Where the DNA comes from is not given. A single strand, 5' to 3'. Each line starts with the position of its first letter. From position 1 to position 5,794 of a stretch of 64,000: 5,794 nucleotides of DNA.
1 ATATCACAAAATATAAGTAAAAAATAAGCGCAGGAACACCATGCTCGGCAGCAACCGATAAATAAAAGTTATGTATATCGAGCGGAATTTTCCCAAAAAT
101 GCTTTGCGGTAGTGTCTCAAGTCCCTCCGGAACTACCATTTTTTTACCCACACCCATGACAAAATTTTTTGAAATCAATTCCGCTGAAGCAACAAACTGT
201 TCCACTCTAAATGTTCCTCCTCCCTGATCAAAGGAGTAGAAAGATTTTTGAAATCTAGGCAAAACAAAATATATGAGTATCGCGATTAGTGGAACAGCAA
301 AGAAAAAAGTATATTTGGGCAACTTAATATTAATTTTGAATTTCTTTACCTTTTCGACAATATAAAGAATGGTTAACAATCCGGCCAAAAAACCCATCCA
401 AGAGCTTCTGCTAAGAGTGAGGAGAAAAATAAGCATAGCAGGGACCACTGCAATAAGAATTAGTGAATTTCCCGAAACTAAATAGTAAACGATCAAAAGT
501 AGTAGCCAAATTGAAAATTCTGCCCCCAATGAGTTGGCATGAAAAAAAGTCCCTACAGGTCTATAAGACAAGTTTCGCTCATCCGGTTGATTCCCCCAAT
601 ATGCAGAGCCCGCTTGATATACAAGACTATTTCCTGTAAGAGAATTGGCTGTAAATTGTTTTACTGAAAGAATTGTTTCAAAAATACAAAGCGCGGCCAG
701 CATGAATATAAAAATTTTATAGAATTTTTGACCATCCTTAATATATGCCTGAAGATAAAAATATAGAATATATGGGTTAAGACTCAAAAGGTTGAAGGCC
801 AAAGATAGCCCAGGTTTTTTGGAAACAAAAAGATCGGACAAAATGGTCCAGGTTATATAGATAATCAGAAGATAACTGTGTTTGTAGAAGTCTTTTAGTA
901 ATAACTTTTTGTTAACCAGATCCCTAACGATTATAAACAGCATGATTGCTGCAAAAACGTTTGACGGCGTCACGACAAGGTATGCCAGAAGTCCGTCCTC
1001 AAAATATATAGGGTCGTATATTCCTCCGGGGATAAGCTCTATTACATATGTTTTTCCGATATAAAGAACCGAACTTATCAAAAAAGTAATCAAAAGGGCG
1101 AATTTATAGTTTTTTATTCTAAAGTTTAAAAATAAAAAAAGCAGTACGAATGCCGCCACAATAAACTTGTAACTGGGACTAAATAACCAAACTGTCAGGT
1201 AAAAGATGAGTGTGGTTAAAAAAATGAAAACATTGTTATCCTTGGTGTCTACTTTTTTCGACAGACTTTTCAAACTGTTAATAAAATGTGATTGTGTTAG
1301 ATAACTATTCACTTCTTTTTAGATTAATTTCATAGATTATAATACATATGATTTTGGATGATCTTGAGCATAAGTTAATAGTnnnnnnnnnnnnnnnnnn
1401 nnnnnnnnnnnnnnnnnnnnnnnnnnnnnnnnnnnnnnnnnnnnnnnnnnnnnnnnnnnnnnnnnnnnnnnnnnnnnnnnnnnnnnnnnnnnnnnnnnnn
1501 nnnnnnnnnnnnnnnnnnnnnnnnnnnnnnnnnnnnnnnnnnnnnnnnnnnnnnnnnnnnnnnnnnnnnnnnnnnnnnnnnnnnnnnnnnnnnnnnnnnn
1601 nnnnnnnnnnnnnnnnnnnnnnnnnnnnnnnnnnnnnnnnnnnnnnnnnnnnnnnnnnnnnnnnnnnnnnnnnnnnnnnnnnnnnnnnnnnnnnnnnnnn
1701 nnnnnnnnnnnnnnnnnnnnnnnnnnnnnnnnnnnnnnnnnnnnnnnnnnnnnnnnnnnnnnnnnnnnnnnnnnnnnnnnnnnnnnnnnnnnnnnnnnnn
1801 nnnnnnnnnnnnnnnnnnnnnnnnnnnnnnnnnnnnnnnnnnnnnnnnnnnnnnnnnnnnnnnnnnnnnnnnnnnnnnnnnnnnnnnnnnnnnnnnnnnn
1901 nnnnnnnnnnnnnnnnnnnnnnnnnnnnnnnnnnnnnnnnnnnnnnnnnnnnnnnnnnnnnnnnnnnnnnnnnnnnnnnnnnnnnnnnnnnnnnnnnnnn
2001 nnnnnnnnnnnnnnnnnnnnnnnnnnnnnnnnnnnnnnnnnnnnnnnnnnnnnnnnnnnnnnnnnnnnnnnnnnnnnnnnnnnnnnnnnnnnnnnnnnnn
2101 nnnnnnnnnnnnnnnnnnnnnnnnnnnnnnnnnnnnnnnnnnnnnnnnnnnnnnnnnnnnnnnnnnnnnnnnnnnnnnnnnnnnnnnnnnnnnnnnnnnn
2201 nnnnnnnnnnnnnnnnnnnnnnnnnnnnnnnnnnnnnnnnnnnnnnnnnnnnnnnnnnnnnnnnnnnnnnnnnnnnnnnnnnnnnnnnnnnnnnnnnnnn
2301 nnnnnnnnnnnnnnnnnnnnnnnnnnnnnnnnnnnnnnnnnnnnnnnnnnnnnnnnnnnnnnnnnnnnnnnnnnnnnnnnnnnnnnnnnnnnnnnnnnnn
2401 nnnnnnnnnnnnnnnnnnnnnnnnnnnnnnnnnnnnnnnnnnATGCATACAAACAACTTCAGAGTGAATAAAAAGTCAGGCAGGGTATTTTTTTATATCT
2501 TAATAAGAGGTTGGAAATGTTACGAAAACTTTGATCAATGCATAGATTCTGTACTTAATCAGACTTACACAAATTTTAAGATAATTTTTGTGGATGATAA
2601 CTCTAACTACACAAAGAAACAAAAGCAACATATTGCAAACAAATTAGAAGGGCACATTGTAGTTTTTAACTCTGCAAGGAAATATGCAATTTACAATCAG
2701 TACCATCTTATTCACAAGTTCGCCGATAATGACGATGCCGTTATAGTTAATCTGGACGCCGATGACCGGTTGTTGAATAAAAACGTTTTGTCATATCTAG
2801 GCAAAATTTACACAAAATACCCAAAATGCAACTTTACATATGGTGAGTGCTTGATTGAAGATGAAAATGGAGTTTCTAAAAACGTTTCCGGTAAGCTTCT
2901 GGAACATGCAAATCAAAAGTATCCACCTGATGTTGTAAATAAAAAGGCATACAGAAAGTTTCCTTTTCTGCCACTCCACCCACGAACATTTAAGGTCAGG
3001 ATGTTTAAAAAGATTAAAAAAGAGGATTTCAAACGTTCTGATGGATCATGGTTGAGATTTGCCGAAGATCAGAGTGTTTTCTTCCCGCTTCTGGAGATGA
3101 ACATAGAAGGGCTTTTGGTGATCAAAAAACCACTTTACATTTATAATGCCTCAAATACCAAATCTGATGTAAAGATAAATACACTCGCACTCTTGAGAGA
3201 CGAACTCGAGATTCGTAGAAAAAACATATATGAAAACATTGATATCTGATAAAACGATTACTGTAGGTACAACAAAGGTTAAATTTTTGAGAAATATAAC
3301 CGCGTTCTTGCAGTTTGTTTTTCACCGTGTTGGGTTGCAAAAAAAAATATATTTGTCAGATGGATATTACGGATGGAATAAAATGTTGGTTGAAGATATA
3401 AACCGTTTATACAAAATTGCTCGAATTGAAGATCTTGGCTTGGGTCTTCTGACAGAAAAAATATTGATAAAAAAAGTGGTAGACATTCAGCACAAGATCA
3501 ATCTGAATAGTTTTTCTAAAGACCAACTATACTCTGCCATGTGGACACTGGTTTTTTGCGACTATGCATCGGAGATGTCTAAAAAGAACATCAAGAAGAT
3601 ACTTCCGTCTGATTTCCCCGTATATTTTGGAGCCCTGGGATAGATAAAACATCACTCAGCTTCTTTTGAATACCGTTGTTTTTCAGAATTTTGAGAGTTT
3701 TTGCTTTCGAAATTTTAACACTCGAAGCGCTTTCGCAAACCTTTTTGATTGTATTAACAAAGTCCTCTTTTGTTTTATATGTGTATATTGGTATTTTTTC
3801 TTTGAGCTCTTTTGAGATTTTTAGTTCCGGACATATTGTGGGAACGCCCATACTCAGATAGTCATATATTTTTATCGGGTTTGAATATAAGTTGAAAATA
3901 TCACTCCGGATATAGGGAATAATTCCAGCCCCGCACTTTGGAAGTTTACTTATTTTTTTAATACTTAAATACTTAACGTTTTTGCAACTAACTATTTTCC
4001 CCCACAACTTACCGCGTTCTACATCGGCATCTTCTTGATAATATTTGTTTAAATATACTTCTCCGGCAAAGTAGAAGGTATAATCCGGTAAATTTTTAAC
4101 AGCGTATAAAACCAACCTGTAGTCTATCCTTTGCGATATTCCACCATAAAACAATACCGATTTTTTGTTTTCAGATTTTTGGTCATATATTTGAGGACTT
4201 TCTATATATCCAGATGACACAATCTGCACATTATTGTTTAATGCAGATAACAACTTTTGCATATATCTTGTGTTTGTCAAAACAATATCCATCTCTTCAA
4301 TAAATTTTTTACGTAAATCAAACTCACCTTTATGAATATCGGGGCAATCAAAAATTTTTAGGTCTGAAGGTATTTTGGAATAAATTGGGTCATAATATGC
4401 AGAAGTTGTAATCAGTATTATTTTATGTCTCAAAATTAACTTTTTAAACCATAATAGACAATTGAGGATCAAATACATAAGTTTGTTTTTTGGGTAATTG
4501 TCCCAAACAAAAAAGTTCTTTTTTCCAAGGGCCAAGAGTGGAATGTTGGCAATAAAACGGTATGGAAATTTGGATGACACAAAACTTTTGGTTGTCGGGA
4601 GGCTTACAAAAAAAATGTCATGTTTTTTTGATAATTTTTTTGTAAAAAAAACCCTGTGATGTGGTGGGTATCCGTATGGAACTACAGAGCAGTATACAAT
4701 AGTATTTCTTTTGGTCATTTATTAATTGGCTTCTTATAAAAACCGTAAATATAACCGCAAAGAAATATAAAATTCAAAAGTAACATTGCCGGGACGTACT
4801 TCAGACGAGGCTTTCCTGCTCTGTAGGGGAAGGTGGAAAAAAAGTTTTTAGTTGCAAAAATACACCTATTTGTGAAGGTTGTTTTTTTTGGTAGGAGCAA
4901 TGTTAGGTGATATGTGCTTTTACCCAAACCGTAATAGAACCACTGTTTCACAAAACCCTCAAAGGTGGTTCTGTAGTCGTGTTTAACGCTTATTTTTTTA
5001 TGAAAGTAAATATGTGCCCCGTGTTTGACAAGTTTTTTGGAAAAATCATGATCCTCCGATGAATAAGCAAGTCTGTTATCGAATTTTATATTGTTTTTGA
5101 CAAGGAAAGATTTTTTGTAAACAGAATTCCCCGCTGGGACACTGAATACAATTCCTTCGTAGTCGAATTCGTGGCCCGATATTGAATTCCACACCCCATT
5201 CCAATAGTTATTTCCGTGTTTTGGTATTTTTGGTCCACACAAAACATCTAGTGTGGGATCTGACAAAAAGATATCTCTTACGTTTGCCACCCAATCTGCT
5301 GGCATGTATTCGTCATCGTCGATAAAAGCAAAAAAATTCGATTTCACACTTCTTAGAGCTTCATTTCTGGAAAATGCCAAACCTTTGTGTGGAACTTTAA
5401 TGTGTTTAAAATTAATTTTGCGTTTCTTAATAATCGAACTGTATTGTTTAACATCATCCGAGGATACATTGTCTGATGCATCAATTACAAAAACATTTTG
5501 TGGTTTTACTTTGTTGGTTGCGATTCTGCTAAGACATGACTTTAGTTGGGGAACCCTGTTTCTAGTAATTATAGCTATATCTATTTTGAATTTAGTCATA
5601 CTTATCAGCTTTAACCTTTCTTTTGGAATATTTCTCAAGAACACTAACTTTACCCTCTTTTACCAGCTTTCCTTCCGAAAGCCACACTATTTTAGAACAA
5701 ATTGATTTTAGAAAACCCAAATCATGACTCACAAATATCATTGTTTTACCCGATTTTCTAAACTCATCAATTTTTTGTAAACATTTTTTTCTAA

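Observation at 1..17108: Glycan locus with carbamoyl/methyl/deacetyl tailoring and two protein-glycosylation-type enzymes, abutting the pilin gene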

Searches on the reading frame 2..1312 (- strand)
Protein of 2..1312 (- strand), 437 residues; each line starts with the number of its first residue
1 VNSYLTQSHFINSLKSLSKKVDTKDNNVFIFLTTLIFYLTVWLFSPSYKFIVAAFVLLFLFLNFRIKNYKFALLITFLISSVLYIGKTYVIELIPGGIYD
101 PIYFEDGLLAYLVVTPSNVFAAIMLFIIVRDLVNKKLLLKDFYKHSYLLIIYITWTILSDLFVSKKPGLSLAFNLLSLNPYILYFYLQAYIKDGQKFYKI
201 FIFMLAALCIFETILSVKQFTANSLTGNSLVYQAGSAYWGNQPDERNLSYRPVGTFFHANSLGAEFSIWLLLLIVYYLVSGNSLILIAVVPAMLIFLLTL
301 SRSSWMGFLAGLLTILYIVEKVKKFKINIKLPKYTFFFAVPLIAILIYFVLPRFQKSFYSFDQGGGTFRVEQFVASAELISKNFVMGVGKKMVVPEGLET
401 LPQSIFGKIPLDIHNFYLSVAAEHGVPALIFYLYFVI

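Call 9: search_protein_families(library=pfam, proteins=[window:2-1312:-], max_evalue=1)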
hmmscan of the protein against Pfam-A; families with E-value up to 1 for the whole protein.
window:2-1312:- (437 aa): 1 family
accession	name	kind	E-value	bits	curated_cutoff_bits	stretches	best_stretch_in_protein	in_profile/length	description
PF04932.20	Wzy_C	-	6.4e-15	55.7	31.7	1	288-433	2-149/149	O-Antigen ligase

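Call 10: search_protein_families(library=ncbifam, proteins=[window:2-1312:-], max_evalue=0.01)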
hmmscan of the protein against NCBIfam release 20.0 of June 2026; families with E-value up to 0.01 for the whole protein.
window:2-1312:- (437 aa): 0 families

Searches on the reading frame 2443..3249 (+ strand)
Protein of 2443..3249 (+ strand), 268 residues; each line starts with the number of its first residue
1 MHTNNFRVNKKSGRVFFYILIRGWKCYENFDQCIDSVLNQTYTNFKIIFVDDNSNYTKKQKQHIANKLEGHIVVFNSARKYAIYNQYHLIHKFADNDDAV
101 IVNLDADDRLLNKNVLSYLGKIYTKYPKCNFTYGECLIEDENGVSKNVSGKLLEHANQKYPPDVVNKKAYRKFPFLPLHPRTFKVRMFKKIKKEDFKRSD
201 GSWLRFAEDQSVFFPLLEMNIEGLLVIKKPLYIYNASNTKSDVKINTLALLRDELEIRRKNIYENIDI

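Call 6: search_protein_families(library=pfam, proteins=[window:2443-3249:+], max_evalue=0.01)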
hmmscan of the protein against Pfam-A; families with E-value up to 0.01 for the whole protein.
window:2443-3249:+ (268 aa): 1 family
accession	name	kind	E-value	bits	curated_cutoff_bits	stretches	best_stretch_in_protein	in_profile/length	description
PF00535.33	Glycos_transf_2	-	3.5e-12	47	23.3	1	28-116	11-97/168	Glycosyl transferase family 2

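Call 10: search_protein_families(library=ncbifam, proteins=[window:2443-3249:+], max_evalue=0.01)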
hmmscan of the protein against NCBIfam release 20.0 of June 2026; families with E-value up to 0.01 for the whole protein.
window:2443-3249:+ (268 aa): 10 families
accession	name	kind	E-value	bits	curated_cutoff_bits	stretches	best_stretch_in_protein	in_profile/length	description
NF050050.1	ProtGlycPglI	equivalog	1.1e-11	44.6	500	1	17-160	4-143/306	GalNAc(5)-diNAcBac-PP-undecaprenol beta-1,3-glucosyltransferase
NF047683.1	TeichurnBiosyTuaG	equivalog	3.7e-06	26.8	400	1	24-147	15-136/252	teichuronic acid biosynthesis protein TuaG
TIGR03937.1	PgaC_IcaA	equivalog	1.2e-05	24.4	422.3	1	18-134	48-161/407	poly-beta-1,6-N-acetyl-D-glucosamine synthase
NF053739.1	GlytfEpsEBac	equivalog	3.8e-05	22.8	450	1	24-80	10-67/265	glycosyltransferase EpsE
NF038299.1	EPS_HpsN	equivalog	0.00022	20.3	425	1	19-129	5-112/317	hormogonium polysaccharide biosynthesis glycosyltransferase HpsN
NF041394.1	GtaseAglG_Halo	equivalog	0.00051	19.4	440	1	25-65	13-54/304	glucosyl-dolichyl phosphate glucuronosyltransferase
NF007453.0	PRK10018.1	equivalog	0.0019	17.9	382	1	20-133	11-121/280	colanic acid biosynthesis glycosyltransferase WcaA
TIGR04017.1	WcaA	equivalog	0.0025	17.5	495.75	1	20-134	10-121/279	colanic acid biosynthesis glycosyltransferase WcaA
NF007482.0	PRK10073.1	equivalog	0.0041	16.2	423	1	19-59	10-50/334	glycosyltransferase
TIGR03469.1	HpnB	hypoth_equivalog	0.0081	15.2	379.25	0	29-69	58-100/386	hopene-associated glycosyltransferase HpnB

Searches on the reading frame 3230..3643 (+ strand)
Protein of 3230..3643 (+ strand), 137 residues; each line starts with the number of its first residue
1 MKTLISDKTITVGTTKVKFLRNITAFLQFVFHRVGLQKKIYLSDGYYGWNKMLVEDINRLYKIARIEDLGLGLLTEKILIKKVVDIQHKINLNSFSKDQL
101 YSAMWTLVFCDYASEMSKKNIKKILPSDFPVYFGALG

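Call 6: search_protein_families(library=pfam, proteins=[window:3230-3643:+], max_evalue=0.01)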
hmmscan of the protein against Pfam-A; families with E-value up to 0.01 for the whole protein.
window:3230-3643:+ (137 aa): 0 families

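Call 9: search_protein_families(library=pfam, proteins=[window:3230-3643:+], max_evalue=1)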
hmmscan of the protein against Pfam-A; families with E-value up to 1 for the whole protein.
window:3230-3643:+ (137 aa): 1 family
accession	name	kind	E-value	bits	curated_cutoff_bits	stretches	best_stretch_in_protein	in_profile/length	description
PF06556.16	ASFV_p27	-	0.02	15.4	25.4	1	34-73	6-44/131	IAP-like protein p27 C-terminus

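Call 79: search_protein_families(library=pfam, proteins=[window:3230-3643:+], max_evalue=1)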
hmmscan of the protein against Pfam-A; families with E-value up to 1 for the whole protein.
window:3230-3643:+ (137 aa): 1 family
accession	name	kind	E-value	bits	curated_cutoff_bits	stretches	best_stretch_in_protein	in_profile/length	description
PF06556.16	ASFV_p27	-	0.02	15.4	25.4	1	34-73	6-44/131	IAP-like protein p27 C-terminus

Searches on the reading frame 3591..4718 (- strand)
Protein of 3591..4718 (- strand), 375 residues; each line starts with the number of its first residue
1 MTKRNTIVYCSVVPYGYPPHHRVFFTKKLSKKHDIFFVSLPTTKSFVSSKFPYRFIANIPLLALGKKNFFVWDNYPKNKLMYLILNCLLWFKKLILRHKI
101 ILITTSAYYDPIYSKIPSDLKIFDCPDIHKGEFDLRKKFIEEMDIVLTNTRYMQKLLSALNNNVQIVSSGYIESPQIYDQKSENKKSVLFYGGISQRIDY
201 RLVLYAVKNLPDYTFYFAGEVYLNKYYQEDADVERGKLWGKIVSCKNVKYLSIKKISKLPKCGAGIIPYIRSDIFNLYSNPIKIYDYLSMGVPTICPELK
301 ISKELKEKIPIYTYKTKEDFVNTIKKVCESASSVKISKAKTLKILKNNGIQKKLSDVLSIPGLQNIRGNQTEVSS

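Call 6: search_protein_families(library=pfam, proteins=[window:3591-4718:-], max_evalue=0.01)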
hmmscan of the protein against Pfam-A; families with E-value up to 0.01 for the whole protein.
window:3591-4718:- (375 aa): 0 families

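Call 9: search_protein_families(library=pfam, proteins=[window:3591-4718:-], max_evalue=1)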
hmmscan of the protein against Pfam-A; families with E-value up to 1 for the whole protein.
window:3591-4718:- (375 aa): 0 families

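Call 10: search_protein_families(library=ncbifam, proteins=[window:3591-4718:-], max_evalue=0.01)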
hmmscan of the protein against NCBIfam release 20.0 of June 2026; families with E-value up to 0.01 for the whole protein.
window:3591-4718:- (375 aa): 1 family
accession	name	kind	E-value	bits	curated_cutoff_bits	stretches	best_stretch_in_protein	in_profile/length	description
NF047676.1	TeichurnBiosyTuaH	equivalog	5e-10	38.8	550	1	180-336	208-356/384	teichuronic acid biosynthesis protein TuaH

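Call 72: search_solved_structures(query=window:3591-4718:-, max_evalue=1)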
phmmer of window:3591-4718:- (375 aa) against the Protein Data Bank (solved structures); distinct sequences matched with E-value up to 1: 2.
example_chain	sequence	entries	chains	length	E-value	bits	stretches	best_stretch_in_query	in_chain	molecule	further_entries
3lxj_A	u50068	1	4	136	0.77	11.8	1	274-348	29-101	ATPase family AAA domain-containing protein 2B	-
6veo_A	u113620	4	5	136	0.77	11.8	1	274-348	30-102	ATPase family AAA domain-containing protein 2B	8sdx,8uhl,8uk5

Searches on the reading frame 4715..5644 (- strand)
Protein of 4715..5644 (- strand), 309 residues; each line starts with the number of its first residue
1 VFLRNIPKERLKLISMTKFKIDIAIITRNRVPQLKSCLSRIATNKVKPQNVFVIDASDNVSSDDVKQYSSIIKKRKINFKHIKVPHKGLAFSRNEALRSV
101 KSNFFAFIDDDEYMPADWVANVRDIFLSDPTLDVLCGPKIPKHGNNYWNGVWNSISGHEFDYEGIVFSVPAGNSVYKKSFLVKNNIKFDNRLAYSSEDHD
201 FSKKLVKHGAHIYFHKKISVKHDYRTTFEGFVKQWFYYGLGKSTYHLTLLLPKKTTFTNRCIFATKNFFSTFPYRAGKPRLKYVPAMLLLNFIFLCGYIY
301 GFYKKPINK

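Call 6: search_protein_families(library=pfam, proteins=[window:4715-5644:-], max_evalue=0.01)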
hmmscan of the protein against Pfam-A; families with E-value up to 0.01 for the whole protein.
window:4715-5644:- (309 aa): 4 families
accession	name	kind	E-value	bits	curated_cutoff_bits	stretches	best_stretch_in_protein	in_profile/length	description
PF00535.33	Glycos_transf_2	-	5.5e-12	46.4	23.3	1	23-153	2-130/168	Glycosyl transferase family 2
PF13632.12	Glyco_trans_2_3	-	1.3e-06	28.8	27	1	106-292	3-176/198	Glycosyl transferase family group 2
PF13641.12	Glyco_tranf_2_3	-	1.3e-05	25.8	27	1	23-234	5-223/230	Glycosyltransferase like family 2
PF10111.15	Glyco_tranf_2_2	-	0.00066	19.7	27.3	1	58-123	36-103/276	Glycosyltransferase like family 2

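Call 10: search_protein_families(library=ncbifam, proteins=[window:4715-5644:-], max_evalue=0.01)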
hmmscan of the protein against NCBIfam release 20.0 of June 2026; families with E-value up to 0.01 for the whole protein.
window:4715-5644:- (309 aa): 12 families
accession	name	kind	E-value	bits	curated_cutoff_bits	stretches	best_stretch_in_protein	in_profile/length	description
NF038302.1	EPS_HpsE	equivalog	2.7e-14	52.9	300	1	21-130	3-115/307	hormogonium polysaccharide biosynthesis glycosyltransferase HpsE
TIGR03965.1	mycofact_glyco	equivalog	1.2e-13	50.8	280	1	21-242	76-300/467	mycofactocin biosynthesis glycosyltransferase MftF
NF041875.1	EPS_EpsD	equivalog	1.5e-13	50.9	370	1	22-240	2-225/325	exopolysaccharide biosynthesis glycosyltransferase EpsD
NF038299.1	EPS_HpsN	equivalog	6.5e-11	41.8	425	1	20-137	2-117/317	hormogonium polysaccharide biosynthesis glycosyltransferase HpsN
TIGR04440.1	glyco_TIGR04440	domain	4.7e-08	33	70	1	24-133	5-113/215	TIGR00180 family glycosyltransferase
NF041394.1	GtaseAglG_Halo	equivalog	5.2e-06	25.9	440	1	51-125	36-106/304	glucosyl-dolichyl phosphate glucuronosyltransferase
NF007482.0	PRK10073.1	equivalog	1e-05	24.7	423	1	20-120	7-104/334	glycosyltransferase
NF050050.1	ProtGlycPglI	equivalog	0.00024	20.6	500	1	20-114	3-96/306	GalNAc(5)-diNAcBac-PP-undecaprenol beta-1,3-glucosyltransferase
NF047683.1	TeichurnBiosyTuaG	equivalog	0.00092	18.9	400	1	22-114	7-99/252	teichuronic acid biosynthesis protein TuaG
NF007453.0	PRK10018.1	equivalog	0.0045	16.7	382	0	47-129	34-110/280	colanic acid biosynthesis glycosyltransferase WcaA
TIGR03111.1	glyc2_xrt_Gpos1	hypoth_equivalog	0.0046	15.8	363.95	1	20-138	50-168/439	TIGR03111 family XrtG-associated glycosyltransferase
TIGR04017.1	WcaA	equivalog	0.0075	15.9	495.75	0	50-129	36-109/279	colanic acid biosynthesis glycosyltransferase WcaA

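Call 38: search_solved_structures(query=window:4715-5644:-, max_evalue=0.01)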
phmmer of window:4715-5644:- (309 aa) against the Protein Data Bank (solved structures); distinct sequences matched with E-value up to 0.01: 7.
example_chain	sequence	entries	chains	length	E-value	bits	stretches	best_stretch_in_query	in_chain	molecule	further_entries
8bz4_A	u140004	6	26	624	1.6e-08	37.4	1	18-212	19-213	Glycosyltransferase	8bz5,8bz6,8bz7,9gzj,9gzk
8bz8_A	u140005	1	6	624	1.9e-07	33.9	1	18-212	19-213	Glycosyltransferase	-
2z87_A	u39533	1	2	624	1.7e-05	27.4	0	21-139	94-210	Chondroitin synthase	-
2z86_A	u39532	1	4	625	1.7e-05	27.4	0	21-139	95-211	Chondroitin synthase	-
5tze_C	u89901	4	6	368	0.00038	23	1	22-208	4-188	Glycosyl transferase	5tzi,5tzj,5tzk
5tz8_A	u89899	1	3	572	0.0009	21.8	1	22-208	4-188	Glycosyl transferase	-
6p61_A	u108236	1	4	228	0.0014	21.1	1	24-135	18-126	Glycosyltransferase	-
